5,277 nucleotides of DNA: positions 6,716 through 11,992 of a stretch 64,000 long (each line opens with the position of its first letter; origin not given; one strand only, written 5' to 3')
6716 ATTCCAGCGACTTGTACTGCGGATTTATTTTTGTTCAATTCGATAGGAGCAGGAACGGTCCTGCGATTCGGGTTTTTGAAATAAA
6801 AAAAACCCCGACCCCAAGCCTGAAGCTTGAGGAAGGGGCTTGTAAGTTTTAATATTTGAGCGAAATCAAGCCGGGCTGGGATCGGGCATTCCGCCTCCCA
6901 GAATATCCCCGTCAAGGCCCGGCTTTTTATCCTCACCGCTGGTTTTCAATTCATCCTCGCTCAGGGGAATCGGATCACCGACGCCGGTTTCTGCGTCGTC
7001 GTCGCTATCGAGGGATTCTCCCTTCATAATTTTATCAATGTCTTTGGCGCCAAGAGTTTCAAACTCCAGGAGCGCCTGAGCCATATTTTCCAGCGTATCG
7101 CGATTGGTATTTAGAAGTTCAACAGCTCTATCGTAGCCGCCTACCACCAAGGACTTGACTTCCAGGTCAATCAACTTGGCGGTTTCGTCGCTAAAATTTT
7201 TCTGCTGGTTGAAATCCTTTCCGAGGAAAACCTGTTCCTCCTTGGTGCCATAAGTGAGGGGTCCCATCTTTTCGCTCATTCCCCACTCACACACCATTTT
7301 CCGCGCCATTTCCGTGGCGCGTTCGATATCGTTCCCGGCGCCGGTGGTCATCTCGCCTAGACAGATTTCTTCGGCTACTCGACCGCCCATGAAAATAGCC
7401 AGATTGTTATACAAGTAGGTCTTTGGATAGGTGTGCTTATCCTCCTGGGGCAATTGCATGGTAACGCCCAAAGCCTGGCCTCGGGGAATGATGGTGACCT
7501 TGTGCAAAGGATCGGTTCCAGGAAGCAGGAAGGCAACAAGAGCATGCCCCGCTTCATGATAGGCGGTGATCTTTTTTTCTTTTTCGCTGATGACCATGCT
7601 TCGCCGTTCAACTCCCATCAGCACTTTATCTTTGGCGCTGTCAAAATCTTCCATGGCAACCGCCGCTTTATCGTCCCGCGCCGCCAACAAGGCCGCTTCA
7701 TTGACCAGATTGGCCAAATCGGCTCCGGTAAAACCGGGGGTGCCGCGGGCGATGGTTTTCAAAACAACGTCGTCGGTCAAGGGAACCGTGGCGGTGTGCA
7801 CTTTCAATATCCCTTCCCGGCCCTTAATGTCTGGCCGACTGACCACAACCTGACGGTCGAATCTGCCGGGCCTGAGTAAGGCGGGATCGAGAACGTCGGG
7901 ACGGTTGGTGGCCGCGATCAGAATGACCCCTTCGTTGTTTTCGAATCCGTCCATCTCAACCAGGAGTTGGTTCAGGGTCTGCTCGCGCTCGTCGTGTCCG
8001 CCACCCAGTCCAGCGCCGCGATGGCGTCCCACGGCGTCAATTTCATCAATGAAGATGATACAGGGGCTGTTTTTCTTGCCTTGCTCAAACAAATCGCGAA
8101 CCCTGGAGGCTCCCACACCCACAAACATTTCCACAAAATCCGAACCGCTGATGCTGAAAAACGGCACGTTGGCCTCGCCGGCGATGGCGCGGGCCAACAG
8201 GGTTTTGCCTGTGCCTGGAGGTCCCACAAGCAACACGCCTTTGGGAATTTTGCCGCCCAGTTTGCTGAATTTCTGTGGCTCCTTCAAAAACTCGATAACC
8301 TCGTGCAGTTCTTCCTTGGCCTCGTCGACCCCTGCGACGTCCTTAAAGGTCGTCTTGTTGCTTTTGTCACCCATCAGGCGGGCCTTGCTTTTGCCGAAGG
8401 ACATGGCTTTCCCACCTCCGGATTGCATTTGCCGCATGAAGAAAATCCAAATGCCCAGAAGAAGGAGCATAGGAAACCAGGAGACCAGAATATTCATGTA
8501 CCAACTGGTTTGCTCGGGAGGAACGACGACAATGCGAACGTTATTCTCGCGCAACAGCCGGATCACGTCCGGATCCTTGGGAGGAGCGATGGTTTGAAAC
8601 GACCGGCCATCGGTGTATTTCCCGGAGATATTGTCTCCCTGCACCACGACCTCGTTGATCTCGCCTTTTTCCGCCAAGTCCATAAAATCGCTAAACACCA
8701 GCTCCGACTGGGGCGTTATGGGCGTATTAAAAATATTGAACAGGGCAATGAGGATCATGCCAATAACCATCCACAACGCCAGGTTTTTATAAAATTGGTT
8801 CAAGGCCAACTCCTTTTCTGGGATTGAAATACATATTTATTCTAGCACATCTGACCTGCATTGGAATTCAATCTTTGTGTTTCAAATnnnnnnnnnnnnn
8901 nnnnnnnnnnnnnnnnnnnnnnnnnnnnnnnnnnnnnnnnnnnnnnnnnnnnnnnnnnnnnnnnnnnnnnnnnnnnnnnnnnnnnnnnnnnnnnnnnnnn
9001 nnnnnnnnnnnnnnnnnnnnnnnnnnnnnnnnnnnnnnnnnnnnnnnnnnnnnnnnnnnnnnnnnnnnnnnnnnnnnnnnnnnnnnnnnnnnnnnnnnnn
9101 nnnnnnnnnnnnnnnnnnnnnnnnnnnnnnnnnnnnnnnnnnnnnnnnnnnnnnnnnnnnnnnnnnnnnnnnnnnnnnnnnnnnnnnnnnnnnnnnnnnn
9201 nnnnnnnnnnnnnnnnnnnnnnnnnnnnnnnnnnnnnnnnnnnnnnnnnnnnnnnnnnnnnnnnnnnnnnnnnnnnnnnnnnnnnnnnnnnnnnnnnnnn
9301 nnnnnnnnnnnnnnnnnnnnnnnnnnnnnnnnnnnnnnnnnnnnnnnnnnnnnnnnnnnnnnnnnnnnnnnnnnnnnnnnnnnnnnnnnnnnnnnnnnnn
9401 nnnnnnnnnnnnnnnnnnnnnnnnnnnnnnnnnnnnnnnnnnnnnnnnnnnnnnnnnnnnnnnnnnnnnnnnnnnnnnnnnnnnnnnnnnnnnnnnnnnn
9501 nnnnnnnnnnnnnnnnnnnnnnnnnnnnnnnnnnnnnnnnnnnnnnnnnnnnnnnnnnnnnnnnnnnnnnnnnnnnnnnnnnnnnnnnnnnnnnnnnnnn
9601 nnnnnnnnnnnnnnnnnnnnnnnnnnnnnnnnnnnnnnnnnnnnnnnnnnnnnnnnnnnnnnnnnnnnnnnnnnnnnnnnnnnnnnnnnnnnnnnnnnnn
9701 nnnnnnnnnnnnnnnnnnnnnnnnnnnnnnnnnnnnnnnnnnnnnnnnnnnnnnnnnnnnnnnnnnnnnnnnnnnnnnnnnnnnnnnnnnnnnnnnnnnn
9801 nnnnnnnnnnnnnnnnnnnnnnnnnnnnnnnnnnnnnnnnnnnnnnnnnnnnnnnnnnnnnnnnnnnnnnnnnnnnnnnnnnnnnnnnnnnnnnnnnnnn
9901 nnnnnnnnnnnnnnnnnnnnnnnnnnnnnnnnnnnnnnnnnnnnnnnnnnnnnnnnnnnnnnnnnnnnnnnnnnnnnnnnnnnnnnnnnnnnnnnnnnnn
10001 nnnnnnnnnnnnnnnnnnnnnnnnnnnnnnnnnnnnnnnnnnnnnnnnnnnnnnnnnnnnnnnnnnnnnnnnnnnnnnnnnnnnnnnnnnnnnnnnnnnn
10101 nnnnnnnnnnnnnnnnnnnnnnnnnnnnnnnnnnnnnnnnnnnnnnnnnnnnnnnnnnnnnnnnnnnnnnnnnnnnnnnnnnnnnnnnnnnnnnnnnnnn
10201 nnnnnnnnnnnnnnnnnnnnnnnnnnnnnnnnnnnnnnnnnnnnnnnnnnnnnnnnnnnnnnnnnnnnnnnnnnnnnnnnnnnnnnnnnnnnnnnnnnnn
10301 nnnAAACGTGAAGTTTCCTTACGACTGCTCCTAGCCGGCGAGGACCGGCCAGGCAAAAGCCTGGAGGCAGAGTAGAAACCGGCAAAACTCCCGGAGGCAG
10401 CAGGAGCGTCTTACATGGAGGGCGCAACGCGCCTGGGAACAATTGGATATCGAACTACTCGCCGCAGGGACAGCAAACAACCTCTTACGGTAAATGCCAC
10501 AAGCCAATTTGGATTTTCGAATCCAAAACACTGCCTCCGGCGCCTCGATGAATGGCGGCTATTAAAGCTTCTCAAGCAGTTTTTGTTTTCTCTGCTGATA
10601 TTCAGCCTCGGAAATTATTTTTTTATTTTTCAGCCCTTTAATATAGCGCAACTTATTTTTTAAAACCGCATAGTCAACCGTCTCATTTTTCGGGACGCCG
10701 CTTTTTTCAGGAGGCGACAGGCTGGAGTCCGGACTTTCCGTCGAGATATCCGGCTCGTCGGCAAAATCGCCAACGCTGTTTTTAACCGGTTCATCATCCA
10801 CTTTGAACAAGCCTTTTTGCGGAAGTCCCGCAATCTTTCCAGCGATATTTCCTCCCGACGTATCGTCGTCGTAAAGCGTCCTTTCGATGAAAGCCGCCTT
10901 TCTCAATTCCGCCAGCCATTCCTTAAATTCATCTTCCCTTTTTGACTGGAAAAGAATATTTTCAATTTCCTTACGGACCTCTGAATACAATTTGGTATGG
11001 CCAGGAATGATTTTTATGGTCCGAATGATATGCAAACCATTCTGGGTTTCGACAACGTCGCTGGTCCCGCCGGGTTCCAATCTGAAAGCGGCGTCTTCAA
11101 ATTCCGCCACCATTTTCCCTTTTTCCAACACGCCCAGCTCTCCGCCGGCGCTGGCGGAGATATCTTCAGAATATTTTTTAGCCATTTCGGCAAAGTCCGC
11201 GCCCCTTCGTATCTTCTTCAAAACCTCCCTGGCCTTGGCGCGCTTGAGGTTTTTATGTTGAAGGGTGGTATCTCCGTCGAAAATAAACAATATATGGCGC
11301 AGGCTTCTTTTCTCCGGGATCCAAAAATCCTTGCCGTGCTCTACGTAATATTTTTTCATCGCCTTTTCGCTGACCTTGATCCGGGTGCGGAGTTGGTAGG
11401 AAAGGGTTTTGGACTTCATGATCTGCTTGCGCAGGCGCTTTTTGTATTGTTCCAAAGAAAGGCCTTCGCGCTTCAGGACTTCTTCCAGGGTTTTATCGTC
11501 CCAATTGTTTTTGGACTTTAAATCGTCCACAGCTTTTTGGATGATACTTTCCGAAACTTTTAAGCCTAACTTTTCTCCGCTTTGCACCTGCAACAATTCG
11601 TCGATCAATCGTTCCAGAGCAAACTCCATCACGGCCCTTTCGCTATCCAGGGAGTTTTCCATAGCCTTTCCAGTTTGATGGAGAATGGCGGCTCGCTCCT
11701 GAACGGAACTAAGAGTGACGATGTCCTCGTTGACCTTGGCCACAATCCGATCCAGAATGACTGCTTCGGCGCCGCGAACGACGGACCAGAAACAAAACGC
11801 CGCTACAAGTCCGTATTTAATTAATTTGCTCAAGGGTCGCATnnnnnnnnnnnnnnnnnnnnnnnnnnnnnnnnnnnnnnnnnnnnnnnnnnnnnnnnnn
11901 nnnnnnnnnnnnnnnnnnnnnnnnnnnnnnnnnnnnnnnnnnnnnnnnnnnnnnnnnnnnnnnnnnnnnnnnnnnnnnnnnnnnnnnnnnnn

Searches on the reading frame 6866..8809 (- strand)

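Call 99: search_protein_families(library=pfam, proteins=[window:6866-8809:-], max_evalue=0.001)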
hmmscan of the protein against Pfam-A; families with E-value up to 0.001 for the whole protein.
window:6866-8809:- (647 aa): 9 families
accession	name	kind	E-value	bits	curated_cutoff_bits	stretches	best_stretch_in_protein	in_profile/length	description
PF01434.24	Peptidase_M41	-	4.5e-75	252.1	29.9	1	405-594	1-191/191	Peptidase family M41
PF00004.35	AAA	-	5.5e-48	163.2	21.2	1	192-324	1-130/131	ATPase family associated with various cellular activities (AAA)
PF06480.20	FtsH_ext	-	2.1e-16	60.4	25.5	1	11-98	2-103/103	FtsH Extracellular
PF17862.7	AAA_lid_3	-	5.1e-15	55.1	27.2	1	347-390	1-44/45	AAA+ lid domain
PF07728.20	AAA_5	-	6e-08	33.2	22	1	191-313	1-137/139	AAA domain (dynein-related subfamily)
PF06068.19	TIP49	-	5.9e-06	26.1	23.8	1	157-225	25-88/347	TIP49 P-loop domain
PF13191.12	AAA_16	-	2e-05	25.6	32.6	0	189-214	24-49/167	AAA ATPase domain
PF05496.18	RuvB_N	-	0.00012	22.3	27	1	156-228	7-71/159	Holliday junction DNA helicase RuvB P-loop domain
PF13401.12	AAA_22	-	0.00035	21.3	27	0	192-218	8-37/130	AAA domain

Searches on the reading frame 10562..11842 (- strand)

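Call 53: search_protein_families(library=pfam, proteins=[window:10562-11842:-], max_evalue=0.001)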
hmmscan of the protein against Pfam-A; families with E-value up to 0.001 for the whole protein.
window:10562-11842:- (426 aa): 7 families
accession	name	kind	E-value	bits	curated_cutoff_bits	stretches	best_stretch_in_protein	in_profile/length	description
PF13616.12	Rotamase_3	-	2.3e-26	93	22.5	1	176-276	13-113/116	PPIC-type PPIASE domain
PF00639.27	Rotamase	-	5.8e-24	85.3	21.7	1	183-276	1-96/97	PPIC-type PPIASE domain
PF09312.16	SurA_N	-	1.5e-18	67.5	30.8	1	30-144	1-115/118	SurA N-terminal domain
PF13145.12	Rotamase_2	-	6.7e-16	59.6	27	1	157-291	1-121/121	PPIC-type PPIASE domain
PF13624.11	SurA_N_3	-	2.1e-14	54.1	27.2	1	12-146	21-161/162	SurA-like N-terminal domain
PF13623.11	SurA_N_2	-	3.4e-06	27.4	28.5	1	15-107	22-121/145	SurA-like N-terminal domain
PF09851.14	SHOCT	-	0.00077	19.6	27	1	402-423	7-28/28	Short C-terminal domain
